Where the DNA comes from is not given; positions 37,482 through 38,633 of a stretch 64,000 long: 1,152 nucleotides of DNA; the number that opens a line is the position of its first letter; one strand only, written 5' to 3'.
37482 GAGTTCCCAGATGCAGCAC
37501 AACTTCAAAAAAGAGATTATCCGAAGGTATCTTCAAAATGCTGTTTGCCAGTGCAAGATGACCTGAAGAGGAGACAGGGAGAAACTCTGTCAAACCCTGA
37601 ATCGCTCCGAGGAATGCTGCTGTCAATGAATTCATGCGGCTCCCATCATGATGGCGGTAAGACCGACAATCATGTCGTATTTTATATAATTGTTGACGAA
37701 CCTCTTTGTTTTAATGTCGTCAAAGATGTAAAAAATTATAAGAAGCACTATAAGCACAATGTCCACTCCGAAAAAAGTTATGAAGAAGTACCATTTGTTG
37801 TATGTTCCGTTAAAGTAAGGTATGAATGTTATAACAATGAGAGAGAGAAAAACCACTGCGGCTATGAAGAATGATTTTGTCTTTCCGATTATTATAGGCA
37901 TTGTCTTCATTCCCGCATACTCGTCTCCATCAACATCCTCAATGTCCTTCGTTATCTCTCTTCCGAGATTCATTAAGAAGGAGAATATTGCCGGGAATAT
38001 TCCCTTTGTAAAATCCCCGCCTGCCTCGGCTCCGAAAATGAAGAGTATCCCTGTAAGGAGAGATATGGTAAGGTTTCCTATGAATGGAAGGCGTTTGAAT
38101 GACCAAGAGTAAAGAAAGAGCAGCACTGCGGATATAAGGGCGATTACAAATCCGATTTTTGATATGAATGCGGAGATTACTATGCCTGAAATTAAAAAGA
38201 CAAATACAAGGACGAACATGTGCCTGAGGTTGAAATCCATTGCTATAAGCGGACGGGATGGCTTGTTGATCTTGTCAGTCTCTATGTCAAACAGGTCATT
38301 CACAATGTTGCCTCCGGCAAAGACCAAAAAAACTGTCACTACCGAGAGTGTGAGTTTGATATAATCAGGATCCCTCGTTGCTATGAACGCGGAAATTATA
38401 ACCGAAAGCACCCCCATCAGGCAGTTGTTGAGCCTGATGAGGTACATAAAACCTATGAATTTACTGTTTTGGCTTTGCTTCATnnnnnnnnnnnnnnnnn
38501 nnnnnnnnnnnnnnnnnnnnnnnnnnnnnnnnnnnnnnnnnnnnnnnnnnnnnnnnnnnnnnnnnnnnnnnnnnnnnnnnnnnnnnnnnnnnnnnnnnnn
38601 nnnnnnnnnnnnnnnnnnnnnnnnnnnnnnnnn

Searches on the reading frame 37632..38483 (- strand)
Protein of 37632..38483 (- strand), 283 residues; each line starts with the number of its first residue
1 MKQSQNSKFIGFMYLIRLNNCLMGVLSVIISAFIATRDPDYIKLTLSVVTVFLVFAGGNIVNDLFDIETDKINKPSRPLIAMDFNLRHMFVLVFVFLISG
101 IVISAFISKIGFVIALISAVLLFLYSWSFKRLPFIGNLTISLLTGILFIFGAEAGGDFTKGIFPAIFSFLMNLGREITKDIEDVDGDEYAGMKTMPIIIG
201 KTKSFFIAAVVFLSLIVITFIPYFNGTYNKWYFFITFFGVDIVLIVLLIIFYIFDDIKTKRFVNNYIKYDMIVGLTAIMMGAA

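Call 27: search_protein_families(library=pfam, proteins=[window:37632-38483:-], max_evalue=0.0001)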
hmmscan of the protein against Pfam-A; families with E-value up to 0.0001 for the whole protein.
window:37632-38483:- (283 aa): 1 family
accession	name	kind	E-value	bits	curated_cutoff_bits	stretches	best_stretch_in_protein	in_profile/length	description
PF01040.23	UbiA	-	1.5e-36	126.4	34.2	1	26-260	3-241/250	UbiA prenyltransferase family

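Call 35: search_protein_families(library=ncbifam, proteins=[window:37632-38483:-], max_evalue=0.0001)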
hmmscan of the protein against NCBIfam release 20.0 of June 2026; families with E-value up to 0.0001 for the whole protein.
window:37632-38483:- (283 aa): 18 families
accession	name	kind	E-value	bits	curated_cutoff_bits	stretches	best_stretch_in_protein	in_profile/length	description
NF009523.0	PRK12884.1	equivalog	6.5e-60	202.7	269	1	10-282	5-277/279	prenyltransferase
NF009521.0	PRK12882.1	equivalog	6.7e-57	192.8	296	1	9-282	5-277/280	geranylgeranylglycerol-phosphate geranylgeranyltransferase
NF009522.0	PRK12883.1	equivalog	2.5e-46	158.4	353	1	11-281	5-273/279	geranylgeranylglycerol-phosphate geranylgeranyltransferase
NF009513.0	PRK12872.1-3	equivalog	4e-40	138.2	288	1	8-279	11-291/293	prenyltransferase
NF009512.0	PRK12872.1-1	equivalog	4e-26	92.3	278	2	12-149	3-151/303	geranylgeranylglycerol-phosphate geranylgeranyltransferase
NF005742.0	PRK07566.1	equivalog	1.2e-16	60.7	313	1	50-236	74-266/315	chlorophyll synthase ChlG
NF035940.1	prenyl_rel_EboC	equivalog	1.2e-14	54.4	250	1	17-222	7-210/292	UbiA-like protein EboC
TIGR01476.1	chlor_syn_BchG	subfamily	3.6e-12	46.3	212.3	1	41-231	36-232/283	(bacterio)chlorophyll synthase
NF006088.0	PRK08238.1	equivalog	7.9e-11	41.3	351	1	32-155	217-342/482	UbiA family prenyltransferase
NF009525.0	PRK12887.1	equivalog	9.7e-11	41.5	226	1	45-266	53-288/310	homogentisate phytyltransferase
TIGR01475.1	ubiA_other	subfamily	3.8e-10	39.7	180.8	1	9-276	2-271/282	UbiA-like polyprenyltransferase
NF009058.0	PRK12392.1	subfamily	3.9e-10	39.3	494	1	33-256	42-275/333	bacteriochlorophyll c synthase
TIGR01474.1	ubiA_proteo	equivalog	1e-08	35.1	275.45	1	25-278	24-274/282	4-hydroxybenzoate octaprenyltransferase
TIGR02056.1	ChlG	equivalog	3.1e-08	33.5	436.45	1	58-259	70-281/306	chlorophyll synthase ChlG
TIGR01473.1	cyoE_ctaB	equivalog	8.8e-08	32.2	210.3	1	21-132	12-129/281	heme o synthase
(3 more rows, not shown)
